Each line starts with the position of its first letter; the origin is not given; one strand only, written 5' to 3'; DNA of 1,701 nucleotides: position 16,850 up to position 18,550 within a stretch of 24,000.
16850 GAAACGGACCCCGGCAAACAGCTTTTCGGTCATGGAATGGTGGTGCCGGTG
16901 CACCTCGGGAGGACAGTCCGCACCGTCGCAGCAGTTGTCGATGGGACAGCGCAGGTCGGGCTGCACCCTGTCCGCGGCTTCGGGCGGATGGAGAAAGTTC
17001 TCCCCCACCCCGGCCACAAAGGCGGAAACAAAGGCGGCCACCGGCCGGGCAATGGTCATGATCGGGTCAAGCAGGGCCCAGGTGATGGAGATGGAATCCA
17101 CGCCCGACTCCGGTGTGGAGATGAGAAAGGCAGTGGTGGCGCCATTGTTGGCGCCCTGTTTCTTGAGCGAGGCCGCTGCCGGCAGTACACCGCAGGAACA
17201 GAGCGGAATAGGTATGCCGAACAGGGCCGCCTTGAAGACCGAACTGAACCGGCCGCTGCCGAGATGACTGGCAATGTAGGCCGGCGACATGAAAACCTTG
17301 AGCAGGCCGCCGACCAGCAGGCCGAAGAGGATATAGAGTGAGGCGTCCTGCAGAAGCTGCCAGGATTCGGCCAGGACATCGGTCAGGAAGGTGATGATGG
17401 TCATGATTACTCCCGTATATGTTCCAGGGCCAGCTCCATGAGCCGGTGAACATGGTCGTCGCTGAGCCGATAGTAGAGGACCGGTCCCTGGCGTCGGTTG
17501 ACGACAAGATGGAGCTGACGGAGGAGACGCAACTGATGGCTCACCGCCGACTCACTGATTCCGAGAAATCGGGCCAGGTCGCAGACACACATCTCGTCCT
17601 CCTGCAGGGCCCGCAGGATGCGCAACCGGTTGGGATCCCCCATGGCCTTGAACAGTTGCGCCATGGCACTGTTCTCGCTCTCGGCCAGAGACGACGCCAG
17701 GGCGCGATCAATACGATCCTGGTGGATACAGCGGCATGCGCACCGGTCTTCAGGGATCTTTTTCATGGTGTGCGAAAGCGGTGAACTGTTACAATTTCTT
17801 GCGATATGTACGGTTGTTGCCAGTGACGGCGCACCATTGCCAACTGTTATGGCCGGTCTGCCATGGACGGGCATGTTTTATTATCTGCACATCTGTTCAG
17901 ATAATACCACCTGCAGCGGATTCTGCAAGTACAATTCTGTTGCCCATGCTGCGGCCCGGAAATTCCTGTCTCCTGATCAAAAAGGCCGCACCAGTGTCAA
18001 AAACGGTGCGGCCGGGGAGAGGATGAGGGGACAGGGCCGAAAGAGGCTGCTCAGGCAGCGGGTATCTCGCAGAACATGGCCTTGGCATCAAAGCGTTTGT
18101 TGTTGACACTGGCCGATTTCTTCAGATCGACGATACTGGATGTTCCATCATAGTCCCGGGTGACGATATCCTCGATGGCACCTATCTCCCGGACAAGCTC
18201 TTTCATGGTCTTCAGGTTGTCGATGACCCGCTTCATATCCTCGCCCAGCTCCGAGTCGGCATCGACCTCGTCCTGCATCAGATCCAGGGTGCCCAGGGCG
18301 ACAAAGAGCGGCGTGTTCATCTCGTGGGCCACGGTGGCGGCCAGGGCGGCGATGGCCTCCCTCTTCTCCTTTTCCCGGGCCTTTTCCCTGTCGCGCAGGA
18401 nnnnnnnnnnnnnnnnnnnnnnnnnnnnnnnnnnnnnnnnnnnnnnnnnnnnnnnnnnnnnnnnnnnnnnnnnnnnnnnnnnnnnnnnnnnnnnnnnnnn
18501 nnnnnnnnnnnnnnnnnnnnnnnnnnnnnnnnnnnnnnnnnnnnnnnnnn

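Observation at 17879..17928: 12-2-12 ArsR/SmtB-type operator overlapping the -10 of the hgc operon promoter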

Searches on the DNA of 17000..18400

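Call 8: search_rna_families(source=window, start=17000, end=18400, threshold=evalue, max_evalue=1)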
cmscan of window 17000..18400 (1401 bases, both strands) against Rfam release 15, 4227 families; matches with E-value up to 1: 1.
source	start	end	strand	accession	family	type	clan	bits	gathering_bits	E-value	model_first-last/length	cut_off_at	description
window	17869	18013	+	RF02634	EF3314_EF3315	Gene; sRNA;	-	18.9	100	0.13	1-141/141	no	Enterococcus sRNA EF3314_EF3315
